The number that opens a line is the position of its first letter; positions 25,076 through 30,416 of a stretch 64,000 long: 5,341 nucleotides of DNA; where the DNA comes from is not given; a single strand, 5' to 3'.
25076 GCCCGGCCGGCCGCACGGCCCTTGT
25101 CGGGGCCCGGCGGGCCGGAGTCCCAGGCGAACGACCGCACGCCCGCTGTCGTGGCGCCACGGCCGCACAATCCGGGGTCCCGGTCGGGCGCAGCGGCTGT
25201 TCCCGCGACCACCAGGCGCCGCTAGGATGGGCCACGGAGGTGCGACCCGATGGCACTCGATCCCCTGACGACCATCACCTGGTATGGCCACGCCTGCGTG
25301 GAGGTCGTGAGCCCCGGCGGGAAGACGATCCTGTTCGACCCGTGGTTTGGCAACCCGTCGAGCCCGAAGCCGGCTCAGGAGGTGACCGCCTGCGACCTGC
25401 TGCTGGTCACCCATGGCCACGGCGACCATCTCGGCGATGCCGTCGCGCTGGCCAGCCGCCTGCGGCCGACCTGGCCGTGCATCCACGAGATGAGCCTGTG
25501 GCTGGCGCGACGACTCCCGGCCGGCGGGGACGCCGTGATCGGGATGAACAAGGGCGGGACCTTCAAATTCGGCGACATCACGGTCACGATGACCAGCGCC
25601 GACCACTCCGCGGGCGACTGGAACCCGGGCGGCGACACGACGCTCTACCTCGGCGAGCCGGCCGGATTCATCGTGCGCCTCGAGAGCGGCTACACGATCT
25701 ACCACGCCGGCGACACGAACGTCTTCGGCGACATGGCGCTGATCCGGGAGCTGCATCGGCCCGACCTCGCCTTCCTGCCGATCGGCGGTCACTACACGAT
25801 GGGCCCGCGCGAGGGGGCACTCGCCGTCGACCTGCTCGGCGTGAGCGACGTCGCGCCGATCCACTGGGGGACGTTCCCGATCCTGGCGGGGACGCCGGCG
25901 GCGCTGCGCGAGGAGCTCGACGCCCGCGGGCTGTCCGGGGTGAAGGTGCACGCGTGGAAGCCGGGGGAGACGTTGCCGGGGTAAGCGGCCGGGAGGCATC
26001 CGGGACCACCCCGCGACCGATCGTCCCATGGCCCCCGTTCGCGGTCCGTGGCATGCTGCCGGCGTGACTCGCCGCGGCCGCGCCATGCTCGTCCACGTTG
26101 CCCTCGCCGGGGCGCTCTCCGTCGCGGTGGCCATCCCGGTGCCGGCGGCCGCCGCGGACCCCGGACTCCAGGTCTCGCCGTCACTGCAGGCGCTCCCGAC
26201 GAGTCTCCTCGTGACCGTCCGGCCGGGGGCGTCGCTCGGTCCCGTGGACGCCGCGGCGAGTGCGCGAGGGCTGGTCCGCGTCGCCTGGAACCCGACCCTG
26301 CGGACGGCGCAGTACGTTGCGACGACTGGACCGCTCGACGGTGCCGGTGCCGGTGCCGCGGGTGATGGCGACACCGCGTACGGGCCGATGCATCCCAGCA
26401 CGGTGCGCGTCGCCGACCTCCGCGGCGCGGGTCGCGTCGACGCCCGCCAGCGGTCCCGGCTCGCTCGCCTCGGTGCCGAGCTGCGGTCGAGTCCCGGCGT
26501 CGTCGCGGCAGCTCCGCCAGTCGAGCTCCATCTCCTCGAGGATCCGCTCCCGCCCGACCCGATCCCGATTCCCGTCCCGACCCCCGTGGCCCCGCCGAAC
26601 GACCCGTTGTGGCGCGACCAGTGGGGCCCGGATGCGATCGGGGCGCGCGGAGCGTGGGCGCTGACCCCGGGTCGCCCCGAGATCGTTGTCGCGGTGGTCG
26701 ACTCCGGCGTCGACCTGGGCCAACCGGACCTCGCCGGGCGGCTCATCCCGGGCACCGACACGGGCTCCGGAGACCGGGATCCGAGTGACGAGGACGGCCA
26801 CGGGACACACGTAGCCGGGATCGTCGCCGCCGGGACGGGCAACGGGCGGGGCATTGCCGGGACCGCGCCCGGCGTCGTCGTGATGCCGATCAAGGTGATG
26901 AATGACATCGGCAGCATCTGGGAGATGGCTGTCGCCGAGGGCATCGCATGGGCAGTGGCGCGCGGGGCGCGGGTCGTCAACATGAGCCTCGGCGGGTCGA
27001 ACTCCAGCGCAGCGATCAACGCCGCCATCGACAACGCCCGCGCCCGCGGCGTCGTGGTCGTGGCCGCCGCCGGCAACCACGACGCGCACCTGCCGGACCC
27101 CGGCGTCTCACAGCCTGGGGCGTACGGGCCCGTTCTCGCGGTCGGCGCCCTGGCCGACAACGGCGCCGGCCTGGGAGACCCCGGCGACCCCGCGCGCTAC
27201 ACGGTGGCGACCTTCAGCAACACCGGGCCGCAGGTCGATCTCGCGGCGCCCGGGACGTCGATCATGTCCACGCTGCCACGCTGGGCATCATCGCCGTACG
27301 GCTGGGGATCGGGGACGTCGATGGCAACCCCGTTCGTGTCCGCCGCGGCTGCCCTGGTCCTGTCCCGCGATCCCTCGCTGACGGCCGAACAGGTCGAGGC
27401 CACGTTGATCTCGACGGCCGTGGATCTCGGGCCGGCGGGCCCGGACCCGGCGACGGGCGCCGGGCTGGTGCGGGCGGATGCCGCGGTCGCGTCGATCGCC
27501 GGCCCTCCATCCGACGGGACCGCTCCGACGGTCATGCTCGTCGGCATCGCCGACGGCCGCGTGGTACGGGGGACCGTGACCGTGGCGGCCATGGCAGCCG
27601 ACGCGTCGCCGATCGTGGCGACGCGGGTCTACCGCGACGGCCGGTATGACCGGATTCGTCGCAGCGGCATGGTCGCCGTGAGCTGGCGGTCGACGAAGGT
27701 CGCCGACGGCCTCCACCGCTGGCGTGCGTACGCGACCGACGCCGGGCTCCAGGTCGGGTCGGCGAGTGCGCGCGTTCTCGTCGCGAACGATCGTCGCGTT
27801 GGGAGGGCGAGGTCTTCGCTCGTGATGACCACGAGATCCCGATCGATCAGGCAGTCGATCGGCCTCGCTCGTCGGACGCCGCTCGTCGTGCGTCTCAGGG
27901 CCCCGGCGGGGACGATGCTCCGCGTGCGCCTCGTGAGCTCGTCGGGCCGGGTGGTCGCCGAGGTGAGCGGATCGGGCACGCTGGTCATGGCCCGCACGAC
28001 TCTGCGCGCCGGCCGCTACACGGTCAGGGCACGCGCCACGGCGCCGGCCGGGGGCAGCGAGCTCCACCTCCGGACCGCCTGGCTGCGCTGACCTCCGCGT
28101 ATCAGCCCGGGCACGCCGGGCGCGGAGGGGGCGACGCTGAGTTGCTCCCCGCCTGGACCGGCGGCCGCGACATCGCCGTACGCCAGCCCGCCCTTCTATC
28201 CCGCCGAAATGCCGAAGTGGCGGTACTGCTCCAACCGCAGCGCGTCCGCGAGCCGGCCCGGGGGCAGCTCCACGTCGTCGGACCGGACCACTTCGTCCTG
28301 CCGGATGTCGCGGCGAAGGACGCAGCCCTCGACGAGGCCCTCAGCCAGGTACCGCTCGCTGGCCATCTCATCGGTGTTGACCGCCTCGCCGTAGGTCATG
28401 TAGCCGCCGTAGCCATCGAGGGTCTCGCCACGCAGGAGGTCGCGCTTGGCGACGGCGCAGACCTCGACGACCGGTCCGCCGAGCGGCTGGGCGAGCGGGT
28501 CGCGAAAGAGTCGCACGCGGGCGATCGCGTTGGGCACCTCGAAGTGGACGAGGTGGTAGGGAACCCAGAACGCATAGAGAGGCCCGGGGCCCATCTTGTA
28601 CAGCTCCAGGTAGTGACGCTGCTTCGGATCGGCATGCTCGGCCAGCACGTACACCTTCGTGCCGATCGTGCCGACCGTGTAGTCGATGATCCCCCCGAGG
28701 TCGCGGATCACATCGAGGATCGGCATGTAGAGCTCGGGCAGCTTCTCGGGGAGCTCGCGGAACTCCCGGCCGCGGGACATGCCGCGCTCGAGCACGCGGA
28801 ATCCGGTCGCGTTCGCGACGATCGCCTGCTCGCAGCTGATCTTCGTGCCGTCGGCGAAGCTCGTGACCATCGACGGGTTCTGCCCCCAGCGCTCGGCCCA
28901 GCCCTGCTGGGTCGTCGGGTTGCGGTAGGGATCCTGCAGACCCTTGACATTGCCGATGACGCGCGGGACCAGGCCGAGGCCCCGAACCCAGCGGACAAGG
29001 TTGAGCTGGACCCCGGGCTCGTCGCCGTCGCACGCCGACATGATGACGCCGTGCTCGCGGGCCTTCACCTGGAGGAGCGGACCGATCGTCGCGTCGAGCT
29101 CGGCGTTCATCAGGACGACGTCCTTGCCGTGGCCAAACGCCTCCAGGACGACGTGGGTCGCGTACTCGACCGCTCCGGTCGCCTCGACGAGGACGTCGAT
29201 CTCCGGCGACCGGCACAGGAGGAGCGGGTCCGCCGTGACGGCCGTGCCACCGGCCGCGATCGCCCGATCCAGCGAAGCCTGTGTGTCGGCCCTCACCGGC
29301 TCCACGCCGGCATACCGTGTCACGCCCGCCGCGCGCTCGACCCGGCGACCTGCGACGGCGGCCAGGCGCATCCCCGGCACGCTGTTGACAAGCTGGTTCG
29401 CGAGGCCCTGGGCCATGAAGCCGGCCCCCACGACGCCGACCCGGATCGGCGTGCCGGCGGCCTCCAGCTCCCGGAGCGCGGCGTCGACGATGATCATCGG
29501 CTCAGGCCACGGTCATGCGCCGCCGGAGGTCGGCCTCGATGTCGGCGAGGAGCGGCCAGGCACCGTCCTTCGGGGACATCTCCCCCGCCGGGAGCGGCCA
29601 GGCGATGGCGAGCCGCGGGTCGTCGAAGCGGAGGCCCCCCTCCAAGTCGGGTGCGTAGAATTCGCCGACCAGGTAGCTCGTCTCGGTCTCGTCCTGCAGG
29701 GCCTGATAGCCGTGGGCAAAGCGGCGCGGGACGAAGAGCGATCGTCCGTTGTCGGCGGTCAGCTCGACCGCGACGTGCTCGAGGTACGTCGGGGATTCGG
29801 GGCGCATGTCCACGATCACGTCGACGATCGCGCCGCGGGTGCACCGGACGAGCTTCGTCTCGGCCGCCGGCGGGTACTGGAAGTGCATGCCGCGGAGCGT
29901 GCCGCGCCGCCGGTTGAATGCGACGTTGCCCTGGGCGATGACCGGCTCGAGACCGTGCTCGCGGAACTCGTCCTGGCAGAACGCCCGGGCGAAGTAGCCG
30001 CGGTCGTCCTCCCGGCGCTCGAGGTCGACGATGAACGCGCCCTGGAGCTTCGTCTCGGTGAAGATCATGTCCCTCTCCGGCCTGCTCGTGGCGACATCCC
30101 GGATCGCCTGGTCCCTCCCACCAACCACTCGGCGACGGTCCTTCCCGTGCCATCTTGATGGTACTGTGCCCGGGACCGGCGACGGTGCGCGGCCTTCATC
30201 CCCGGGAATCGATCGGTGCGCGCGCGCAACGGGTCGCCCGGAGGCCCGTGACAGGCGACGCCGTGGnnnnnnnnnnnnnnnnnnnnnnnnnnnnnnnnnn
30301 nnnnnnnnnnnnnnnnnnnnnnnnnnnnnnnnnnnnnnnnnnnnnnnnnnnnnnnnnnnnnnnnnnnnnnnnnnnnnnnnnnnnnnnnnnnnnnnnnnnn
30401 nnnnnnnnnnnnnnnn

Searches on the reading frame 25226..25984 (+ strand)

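Call 9: search_protein_families(library=pfam, proteins=[window:25226-25984:+], max_evalue=0.001)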
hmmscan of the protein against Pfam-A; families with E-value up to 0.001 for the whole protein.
window:25226-25984:+ (252 aa): 3 families
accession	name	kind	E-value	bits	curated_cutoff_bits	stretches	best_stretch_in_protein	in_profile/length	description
PF12706.13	Lactamase_B_2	-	1.5e-28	100.3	27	1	34-214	2-200/200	Beta-lactamase superfamily domain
PF13483.12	Lactamase_B_3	-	3.4e-21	76.3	24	1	16-213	1-160/160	Beta-lactamase superfamily domain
PF00753.33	Lactamase_B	-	1.8e-07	31.7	22.7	1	19-188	3-165/196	Metallo-beta-lactamase superfamily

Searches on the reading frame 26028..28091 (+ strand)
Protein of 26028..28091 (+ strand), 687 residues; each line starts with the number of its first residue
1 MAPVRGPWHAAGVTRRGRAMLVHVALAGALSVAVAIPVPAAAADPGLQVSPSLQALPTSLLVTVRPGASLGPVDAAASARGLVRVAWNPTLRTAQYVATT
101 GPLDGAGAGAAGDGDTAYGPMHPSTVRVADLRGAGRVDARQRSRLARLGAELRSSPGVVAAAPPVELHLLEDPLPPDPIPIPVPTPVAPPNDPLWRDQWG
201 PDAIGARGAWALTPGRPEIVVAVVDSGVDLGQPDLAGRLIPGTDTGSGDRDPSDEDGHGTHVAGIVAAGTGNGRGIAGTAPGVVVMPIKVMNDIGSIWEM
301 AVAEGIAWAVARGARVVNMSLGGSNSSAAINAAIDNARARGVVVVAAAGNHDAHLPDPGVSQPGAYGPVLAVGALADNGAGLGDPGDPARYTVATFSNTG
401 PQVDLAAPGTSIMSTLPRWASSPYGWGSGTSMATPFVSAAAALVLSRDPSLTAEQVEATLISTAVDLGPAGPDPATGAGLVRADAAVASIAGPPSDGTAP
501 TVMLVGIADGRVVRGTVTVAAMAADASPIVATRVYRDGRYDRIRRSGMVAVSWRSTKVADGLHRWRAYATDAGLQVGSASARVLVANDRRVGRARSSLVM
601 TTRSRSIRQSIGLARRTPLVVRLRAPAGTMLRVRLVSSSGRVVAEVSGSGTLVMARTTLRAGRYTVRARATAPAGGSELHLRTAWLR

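Call 79: search_protein_families(library=pfam, proteins=[window:26028-28091:+], max_evalue=0.001)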
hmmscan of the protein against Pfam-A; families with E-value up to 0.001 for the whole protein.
window:26028-28091:+ (687 aa): 1 family
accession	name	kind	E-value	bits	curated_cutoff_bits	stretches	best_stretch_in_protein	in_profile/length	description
PF00082.27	Peptidase_S8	-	6.1e-58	196.9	21.8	1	218-479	3-288/288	Subtilase family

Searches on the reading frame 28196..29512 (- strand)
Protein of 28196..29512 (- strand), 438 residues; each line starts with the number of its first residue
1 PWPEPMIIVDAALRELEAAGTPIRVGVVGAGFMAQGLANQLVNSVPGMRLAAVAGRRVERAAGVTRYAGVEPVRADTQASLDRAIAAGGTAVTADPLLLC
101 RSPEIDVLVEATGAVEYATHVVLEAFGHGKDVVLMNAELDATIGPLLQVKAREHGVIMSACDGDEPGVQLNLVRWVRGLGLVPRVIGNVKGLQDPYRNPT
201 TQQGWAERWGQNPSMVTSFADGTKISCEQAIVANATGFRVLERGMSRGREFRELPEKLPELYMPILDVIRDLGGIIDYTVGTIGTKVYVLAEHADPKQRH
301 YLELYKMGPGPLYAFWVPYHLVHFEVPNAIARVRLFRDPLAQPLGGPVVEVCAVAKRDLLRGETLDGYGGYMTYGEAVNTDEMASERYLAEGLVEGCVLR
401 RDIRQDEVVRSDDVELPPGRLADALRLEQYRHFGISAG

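Call 8: search_protein_families(library=pfam, proteins=[window:28196-29512:-], max_evalue=0.001)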
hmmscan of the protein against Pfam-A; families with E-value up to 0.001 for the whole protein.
window:28196-29512:- (438 aa): 5 families
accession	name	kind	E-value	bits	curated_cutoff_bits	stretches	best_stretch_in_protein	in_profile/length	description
PF21135.2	DRL_cat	-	2.8e-43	148.2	27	1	163-326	1-164/164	Oxidoreductase DRL, catalytic domain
PF03447.22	NAD_binding_3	-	2.7e-08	35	24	1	29-156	1-111/116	Homoserine dehydrogenase, NAD binding domain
PF08666.17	SAF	-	1e-05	26.4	21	1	352-415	3-63/63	SAF domain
PF01408.29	GFO_IDH_MocA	-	5e-05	24.4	24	1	23-133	1-90/120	Oxidoreductase family, NAD-binding Rossmann fold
PF01488.26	Shikimate_DH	-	0.00028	21.4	24.3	1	24-88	14-76/138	Shikimate / quinate 5-dehydrogenase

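Call 36: search_protein_families(library=ncbifam, proteins=[window:28196-29512:-], max_evalue=0.00001)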
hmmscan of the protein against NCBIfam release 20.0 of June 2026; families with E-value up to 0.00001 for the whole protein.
window:28196-29512:- (438 aa): 1 family
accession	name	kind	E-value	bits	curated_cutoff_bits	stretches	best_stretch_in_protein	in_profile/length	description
NF004976.0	PRK06349.1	subfamily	6.6e-11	41.9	205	1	22-158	4-127/430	homoserine dehydrogenase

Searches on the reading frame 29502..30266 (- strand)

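Call 8: search_protein_families(library=pfam, proteins=[window:29502-30266:-], max_evalue=0.001)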
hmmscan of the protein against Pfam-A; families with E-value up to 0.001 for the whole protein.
window:29502-30266:- (254 aa): 1 family
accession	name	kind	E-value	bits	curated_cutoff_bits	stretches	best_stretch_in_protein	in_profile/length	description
PF00908.23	dTDP_sugar_isom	-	2.7e-60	203.3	27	1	71-242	1-168/168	dTDP-4-dehydrorhamnose 3,5-epimerase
